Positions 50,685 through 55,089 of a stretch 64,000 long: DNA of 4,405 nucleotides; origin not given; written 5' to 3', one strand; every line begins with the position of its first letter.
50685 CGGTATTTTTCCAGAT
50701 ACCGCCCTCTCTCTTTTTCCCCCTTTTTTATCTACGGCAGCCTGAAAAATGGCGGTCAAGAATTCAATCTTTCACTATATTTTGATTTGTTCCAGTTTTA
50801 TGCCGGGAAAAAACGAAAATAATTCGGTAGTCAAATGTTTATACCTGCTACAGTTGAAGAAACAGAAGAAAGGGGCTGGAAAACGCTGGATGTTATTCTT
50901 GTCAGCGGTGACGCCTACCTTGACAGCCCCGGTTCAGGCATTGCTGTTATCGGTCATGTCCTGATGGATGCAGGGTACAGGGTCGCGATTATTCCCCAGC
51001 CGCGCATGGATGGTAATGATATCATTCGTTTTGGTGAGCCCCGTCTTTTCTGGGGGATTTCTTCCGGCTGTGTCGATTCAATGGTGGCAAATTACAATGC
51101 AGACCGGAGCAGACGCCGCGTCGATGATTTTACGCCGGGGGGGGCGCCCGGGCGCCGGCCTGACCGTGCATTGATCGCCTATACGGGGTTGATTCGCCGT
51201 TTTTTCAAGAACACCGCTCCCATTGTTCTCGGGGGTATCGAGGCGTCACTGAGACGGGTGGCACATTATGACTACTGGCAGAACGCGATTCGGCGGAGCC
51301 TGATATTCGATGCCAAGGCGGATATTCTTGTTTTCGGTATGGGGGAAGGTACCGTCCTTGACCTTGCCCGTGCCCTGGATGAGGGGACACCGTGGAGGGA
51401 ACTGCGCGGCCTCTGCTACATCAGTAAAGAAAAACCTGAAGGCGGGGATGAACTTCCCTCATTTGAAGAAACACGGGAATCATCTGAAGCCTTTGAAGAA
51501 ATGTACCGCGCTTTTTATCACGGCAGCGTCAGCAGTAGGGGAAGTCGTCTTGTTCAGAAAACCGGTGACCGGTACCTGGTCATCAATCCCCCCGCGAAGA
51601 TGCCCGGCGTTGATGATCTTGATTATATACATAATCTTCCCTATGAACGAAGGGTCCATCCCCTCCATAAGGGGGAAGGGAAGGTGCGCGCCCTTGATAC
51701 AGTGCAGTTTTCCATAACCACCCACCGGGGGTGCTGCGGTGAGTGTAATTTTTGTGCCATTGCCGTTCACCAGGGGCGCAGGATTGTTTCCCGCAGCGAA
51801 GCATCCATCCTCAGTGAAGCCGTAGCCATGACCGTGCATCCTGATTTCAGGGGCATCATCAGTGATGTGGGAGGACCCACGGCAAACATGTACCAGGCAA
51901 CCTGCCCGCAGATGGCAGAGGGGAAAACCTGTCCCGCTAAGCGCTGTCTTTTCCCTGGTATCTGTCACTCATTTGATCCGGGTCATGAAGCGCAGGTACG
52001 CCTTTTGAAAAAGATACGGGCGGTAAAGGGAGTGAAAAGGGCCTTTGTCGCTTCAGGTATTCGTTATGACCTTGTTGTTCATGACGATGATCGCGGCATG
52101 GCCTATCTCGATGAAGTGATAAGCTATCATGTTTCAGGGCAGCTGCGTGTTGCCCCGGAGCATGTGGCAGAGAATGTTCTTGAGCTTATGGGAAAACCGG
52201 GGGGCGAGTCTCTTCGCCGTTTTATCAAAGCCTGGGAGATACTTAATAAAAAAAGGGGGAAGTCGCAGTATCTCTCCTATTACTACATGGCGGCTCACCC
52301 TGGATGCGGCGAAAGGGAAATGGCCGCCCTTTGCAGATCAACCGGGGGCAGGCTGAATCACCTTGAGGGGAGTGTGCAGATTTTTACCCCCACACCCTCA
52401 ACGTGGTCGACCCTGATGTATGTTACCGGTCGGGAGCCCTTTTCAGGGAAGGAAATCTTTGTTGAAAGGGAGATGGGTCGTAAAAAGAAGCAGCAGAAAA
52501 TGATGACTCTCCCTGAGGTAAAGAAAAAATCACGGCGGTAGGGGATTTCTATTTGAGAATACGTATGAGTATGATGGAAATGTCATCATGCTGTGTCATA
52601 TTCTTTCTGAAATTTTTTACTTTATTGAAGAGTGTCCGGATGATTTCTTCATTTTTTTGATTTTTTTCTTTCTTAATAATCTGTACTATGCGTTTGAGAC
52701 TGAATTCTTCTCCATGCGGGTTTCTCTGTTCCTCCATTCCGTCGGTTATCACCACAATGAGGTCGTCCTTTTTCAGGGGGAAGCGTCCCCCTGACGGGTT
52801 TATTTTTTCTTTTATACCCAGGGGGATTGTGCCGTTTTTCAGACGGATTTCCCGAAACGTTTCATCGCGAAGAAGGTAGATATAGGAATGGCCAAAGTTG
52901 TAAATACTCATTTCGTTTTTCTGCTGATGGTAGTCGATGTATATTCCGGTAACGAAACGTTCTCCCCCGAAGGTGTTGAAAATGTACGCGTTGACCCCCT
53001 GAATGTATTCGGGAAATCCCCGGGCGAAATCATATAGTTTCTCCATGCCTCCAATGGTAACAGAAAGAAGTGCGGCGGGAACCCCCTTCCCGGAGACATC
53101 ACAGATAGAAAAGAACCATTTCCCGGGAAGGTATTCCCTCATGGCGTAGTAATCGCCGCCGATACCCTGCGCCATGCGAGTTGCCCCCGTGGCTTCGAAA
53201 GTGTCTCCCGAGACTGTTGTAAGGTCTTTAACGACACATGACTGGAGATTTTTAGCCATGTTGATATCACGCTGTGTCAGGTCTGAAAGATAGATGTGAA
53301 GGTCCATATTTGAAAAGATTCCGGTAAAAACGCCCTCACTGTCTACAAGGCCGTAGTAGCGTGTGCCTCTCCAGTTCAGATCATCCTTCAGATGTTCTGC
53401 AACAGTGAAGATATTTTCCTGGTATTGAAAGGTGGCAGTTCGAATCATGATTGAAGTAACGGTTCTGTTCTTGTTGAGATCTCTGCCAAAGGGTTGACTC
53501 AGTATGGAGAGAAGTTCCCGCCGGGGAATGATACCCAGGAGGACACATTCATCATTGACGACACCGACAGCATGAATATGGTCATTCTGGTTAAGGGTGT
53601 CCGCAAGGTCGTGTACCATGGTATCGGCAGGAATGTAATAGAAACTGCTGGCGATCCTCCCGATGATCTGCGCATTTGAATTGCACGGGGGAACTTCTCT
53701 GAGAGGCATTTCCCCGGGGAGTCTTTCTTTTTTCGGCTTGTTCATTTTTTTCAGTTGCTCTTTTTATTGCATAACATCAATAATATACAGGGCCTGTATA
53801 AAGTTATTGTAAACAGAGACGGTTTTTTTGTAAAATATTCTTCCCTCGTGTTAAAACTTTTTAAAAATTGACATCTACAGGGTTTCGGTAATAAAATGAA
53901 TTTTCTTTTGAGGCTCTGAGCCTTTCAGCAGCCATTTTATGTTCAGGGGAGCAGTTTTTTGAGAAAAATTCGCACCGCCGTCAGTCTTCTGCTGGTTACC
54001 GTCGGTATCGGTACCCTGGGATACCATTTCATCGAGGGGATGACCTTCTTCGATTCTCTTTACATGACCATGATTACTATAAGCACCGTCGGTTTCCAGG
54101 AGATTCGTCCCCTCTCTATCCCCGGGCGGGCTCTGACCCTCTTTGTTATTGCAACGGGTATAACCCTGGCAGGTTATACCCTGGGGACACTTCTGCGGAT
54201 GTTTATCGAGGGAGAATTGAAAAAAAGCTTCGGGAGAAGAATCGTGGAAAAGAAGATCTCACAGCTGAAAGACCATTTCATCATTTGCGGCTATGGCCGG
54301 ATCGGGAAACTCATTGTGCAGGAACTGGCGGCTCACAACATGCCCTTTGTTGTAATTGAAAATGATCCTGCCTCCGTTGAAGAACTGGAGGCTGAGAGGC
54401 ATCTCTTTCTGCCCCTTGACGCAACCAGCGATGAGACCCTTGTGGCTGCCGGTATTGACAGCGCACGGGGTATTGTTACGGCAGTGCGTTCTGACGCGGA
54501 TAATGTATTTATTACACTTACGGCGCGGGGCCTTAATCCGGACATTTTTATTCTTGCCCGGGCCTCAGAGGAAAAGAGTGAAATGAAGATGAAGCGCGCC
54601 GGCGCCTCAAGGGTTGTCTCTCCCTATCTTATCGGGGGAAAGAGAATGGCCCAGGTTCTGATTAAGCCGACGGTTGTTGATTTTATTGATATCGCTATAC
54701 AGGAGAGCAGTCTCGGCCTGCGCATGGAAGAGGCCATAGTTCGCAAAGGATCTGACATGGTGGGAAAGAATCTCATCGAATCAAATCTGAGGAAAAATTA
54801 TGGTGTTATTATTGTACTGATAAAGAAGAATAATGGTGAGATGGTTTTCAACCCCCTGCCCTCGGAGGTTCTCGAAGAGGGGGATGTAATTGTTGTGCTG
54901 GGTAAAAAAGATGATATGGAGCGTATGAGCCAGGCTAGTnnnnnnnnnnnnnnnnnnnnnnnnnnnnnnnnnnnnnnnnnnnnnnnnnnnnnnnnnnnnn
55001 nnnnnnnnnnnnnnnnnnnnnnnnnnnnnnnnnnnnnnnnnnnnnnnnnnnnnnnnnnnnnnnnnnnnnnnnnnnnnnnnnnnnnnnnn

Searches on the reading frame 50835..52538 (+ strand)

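Call 15: search_protein_families(library=ncbifam, proteins=[window:50835-52538:+], max_evalue=0.00001)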
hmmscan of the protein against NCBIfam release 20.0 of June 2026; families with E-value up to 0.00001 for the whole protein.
window:50835-52538:+ (568 aa): 2 families
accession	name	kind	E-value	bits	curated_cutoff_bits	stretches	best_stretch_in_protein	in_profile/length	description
TIGR03904.1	SAM_YgiQ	equivalog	2.6e-215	716.2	462.35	1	2-557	1-557/558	YgiQ family radical SAM protein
TIGR04014.1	B12_SAM_MJ_0865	equivalog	3.1e-09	36.1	360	1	291-354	160-220/434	methyl-coenzyme M reductase glutamine C-methyltransferase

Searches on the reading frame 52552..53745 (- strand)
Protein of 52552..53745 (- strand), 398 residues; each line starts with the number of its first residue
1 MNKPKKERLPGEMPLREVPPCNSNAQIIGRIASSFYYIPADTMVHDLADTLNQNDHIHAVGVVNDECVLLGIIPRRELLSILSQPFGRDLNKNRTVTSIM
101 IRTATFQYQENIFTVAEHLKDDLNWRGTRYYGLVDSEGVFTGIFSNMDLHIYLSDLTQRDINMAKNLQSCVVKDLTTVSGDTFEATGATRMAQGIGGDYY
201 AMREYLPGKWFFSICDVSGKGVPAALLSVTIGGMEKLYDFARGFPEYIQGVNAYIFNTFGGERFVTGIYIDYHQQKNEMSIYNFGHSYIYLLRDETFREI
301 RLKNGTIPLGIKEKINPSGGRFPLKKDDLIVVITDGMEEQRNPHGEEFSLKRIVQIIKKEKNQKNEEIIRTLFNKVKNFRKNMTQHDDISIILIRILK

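Call 50: search_protein_families(library=pfam, proteins=[window:52552-53745:-], max_evalue=0.00001)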
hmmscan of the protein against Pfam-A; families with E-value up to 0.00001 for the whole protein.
window:52552-53745:- (398 aa): 2 families
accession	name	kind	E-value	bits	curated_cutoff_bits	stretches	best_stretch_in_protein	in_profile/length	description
PF07228.17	SpoIIE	-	9.4e-36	124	25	1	208-396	3-191/192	Stage II sporulation protein E (SpoIIE)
PF00571.33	CBS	-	1.2e-06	29.2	24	0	34-82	8-55/57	CBS domain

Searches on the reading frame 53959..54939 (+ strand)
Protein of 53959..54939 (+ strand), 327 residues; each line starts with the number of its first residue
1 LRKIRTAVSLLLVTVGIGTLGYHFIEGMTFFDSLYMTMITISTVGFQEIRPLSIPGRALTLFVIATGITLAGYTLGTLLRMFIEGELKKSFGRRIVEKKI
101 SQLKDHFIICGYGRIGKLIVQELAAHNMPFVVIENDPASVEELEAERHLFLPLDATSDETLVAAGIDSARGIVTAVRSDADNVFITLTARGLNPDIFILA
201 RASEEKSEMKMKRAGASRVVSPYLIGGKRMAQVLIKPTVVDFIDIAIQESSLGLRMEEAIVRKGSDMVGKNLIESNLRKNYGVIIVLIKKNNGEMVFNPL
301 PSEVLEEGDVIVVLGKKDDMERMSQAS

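Call 50: search_protein_families(library=pfam, proteins=[window:53959-54939:+], max_evalue=0.00001)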
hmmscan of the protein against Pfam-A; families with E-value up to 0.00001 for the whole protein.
window:53959-54939:+ (327 aa): 3 families
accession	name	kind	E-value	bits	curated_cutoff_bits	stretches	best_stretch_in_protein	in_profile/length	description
PF02254.24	TrkA_N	-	4.6e-34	117.7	23.8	1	107-222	1-116/116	TrkA-N domain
PF02080.26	TrkA_C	-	1.5e-17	63.7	27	1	257-323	2-66/71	TrkA-C domain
PF07885.22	Ion_trans_2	-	9.3e-15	54.7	22.5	1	11-83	3-78/79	Ion channel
